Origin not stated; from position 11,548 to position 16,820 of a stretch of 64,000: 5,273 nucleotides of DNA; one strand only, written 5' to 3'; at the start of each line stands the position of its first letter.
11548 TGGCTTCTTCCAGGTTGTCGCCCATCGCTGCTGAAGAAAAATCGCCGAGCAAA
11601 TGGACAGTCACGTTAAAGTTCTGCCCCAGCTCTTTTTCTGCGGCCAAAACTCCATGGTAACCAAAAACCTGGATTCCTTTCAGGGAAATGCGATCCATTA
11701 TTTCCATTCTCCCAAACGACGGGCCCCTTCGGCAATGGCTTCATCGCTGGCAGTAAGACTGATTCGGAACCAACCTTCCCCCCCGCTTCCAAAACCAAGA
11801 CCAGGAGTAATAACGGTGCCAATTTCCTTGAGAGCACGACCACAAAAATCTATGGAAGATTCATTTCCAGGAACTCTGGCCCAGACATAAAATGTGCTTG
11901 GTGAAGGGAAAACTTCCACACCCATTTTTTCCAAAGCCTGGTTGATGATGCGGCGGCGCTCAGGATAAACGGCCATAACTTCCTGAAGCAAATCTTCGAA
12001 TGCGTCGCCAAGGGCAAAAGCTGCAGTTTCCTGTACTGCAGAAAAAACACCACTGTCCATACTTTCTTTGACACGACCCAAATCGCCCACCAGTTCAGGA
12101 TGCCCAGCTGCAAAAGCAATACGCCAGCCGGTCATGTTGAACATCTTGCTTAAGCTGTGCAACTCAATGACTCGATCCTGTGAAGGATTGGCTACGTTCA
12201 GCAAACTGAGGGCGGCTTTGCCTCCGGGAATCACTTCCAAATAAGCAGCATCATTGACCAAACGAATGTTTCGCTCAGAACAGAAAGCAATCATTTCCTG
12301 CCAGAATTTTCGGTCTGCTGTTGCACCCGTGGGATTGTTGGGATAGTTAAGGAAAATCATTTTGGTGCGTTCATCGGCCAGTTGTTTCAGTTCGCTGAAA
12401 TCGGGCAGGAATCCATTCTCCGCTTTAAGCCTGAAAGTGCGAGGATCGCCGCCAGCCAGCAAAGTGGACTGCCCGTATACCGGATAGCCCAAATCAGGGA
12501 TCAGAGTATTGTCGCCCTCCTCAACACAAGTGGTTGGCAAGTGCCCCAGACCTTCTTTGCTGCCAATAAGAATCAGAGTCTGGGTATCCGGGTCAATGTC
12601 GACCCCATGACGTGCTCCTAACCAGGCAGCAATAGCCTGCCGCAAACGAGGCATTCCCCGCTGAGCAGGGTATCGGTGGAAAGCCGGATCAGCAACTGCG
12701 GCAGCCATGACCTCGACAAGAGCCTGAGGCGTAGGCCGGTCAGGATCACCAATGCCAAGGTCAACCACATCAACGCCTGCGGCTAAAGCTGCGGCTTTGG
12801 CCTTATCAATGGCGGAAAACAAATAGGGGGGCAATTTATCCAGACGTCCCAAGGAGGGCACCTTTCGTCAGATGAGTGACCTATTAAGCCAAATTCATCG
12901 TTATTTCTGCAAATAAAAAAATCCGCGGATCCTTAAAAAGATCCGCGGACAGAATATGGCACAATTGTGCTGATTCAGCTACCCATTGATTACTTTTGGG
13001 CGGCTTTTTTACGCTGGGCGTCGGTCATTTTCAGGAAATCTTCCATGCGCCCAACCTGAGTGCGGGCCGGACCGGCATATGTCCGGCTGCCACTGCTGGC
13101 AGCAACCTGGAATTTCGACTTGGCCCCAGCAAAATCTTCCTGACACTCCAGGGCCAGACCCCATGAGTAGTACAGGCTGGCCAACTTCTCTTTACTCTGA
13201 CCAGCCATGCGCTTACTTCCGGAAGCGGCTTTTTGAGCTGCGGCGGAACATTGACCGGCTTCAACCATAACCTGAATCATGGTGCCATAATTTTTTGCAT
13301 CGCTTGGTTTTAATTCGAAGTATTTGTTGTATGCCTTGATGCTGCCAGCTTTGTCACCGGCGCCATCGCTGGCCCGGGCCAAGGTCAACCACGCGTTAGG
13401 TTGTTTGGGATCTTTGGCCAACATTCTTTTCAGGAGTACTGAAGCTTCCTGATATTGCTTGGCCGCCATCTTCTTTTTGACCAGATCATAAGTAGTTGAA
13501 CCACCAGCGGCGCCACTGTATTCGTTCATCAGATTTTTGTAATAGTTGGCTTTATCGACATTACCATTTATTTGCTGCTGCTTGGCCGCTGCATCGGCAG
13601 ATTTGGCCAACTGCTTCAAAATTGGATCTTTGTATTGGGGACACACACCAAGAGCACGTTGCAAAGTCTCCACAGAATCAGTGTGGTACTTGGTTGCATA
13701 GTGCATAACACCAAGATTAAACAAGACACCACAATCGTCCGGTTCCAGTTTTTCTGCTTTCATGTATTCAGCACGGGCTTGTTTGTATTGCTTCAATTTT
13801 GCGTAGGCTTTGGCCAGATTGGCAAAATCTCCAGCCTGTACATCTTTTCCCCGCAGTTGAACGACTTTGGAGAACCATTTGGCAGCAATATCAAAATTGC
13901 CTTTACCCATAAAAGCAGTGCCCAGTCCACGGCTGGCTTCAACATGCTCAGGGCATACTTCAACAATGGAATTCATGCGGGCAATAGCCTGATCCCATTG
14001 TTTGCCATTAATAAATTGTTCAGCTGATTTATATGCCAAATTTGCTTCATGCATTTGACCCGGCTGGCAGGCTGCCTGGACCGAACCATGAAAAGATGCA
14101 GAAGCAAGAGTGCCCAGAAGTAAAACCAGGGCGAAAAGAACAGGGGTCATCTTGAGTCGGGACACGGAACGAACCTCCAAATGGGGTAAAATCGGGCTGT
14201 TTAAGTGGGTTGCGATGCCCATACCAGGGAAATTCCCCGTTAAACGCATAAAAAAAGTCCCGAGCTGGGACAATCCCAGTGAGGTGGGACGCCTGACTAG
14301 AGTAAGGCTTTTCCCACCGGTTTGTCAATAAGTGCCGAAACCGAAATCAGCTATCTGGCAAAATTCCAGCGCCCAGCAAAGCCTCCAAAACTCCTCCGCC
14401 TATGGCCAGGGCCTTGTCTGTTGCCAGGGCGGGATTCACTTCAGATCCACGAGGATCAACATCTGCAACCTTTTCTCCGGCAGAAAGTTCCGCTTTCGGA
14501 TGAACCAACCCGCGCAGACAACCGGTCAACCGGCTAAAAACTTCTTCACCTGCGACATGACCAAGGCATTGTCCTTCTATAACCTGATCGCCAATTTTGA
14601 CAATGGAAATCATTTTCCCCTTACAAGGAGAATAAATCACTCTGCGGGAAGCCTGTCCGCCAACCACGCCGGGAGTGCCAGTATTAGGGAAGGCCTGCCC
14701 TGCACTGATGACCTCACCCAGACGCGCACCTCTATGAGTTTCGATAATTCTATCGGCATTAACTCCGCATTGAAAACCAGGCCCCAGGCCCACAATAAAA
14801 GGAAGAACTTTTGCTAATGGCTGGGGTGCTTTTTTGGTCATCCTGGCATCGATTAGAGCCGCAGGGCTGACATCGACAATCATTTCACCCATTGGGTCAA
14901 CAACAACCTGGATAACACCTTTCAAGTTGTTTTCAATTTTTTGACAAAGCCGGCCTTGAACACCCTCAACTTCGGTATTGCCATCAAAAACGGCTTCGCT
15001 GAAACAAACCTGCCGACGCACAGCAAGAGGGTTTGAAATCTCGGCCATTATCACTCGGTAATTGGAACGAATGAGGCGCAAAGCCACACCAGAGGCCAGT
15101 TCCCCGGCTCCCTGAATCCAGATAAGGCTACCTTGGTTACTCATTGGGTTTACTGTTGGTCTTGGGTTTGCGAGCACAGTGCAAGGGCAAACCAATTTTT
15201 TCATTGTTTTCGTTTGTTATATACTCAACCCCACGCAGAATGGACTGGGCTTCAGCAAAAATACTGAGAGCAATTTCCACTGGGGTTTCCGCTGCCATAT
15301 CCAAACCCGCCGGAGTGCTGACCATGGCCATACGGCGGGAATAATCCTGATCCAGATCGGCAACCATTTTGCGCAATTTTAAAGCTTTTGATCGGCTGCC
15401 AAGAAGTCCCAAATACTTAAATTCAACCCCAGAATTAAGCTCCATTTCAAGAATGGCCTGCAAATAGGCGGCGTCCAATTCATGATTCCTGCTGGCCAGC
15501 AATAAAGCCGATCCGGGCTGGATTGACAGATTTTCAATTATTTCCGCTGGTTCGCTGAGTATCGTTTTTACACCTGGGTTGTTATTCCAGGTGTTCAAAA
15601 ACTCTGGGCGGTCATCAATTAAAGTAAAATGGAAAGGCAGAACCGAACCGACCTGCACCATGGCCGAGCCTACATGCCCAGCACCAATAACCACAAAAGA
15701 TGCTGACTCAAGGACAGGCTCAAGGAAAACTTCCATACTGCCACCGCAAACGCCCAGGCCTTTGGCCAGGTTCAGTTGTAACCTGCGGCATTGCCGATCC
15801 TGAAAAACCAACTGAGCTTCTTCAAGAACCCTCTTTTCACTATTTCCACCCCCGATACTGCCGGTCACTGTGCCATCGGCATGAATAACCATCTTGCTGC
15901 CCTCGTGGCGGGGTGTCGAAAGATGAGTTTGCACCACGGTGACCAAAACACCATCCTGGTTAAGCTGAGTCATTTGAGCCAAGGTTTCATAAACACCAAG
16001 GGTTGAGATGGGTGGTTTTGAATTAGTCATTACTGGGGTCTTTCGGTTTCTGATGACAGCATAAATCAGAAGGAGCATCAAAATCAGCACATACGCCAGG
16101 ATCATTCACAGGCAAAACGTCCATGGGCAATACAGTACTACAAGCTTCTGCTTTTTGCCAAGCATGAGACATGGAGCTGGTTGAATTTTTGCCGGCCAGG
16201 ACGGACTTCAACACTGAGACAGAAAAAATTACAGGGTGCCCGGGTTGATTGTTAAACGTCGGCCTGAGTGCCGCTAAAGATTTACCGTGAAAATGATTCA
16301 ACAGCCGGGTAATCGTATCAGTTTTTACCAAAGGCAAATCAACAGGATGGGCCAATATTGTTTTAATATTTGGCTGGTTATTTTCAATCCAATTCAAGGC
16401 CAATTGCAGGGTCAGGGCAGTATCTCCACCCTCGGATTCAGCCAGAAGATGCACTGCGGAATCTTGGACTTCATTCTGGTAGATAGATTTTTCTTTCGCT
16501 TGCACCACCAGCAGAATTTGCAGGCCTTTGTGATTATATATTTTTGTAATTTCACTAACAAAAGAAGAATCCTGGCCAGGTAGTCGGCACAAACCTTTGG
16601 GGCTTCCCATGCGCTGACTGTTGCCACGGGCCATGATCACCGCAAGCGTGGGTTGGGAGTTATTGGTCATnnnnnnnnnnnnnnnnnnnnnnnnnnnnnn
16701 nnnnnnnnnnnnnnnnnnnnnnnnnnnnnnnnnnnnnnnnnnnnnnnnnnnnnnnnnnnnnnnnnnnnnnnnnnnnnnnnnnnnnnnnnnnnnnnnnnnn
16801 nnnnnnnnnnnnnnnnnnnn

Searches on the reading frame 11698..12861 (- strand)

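Call 64: search_protein_families(library=pfam, proteins=[window:11698-12861:-], max_evalue=0.0001)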
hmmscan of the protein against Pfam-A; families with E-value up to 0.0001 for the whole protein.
window:11698-12861:- (387 aa): 1 family
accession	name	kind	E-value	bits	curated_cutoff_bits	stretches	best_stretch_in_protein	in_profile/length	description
PF00155.27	Aminotran_1_2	-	2.2e-63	215.1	19.7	1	31-383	2-361/361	Aminotransferase class I and II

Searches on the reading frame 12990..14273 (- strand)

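Call 64: search_protein_families(library=pfam, proteins=[window:12990-14273:-], max_evalue=0.0001)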
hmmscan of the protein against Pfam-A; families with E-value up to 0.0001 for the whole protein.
window:12990-14273:- (427 aa): 12 families
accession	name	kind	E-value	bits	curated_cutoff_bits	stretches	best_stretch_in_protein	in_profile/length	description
PF07719.23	TPR_2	-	7e-20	69.9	27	0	151-180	5-34/34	Tetratricopeptide repeat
PF13432.12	TPR_16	-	1.1e-17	64.6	32.7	0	92-141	12-61/65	Tetratricopeptide repeat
PF14559.12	TPR_19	-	1.7e-16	60.7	25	1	269-325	2-58/68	Tetratricopeptide repeat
PF13428.12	TPR_14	-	1.7e-16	59.5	23.5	0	268-301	11-44/44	Tetratricopeptide repeat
PF13414.12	TPR_11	-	3.4e-14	52.7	26.8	1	155-193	2-40/42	TPR repeat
PF13181.12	TPR_8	-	6.6e-14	51.3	25.7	0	152-180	6-34/34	Tetratricopeptide repeat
PF00515.34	TPR_1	-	3.7e-12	46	27.8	0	151-180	5-34/34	Tetratricopeptide repeat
PF13371.12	TPR_9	-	1.3e-10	41.6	35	0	270-326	7-63/73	Tetratricopeptide repeat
PF23914.1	TPR_CcmH_CycH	-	1.6e-07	31.7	42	1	267-390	25-146/158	Cytochrome c-type biogenesis protein H TPR domain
PF13424.12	TPR_12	-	2.3e-07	31.3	30.1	0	115-174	7-72/77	Tetratricopeptide repeat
PF13174.12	TPR_6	-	1.2e-05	26.1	26.3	0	81-109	4-32/33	Tetratricopeptide repeat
PF13431.12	TPR_17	-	5.2e-05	23.6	24.4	0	280-307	1-28/34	Tetratricopeptide repeat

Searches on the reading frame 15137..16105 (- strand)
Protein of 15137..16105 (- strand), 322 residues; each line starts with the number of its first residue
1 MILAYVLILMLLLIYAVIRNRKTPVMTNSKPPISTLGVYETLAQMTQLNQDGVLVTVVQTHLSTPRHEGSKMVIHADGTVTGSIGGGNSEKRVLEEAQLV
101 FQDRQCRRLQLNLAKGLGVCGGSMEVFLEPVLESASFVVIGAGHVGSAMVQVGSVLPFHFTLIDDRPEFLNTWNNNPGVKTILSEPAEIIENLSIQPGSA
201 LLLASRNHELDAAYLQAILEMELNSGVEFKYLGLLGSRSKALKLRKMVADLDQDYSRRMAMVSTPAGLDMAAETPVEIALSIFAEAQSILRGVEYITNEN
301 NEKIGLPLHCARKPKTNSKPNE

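Call 64: search_protein_families(library=pfam, proteins=[window:15137-16105:-], max_evalue=0.0001)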
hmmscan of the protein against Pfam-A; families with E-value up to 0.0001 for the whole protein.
window:15137-16105:- (322 aa): 2 families
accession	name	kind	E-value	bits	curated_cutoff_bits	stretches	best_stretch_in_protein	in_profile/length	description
PF13478.12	XdhC_C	-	1.6e-26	93.7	29.7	1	138-285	2-124/125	XdhC Rossmann domain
PF02625.21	XdhC_CoxI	-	3.6e-19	68.9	24.3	1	49-109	5-65/68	XdhC and CoxI family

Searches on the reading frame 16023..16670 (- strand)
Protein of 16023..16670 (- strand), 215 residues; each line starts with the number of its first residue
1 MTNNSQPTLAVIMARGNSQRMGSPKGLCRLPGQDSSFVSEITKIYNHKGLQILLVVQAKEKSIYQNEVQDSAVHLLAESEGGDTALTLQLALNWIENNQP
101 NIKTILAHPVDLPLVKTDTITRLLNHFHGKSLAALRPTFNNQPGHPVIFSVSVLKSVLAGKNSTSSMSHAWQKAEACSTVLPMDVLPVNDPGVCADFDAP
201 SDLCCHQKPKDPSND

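Call 64: search_protein_families(library=pfam, proteins=[window:16023-16670:-], max_evalue=0.0001)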
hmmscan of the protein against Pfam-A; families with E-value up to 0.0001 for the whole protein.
window:16023-16670:- (215 aa): 1 family
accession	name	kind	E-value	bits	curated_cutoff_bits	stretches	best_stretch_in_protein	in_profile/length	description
PF12804.13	NTP_transf_3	-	7.7e-17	62.4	27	1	10-161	1-145/160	MobA-like NTP transferase domain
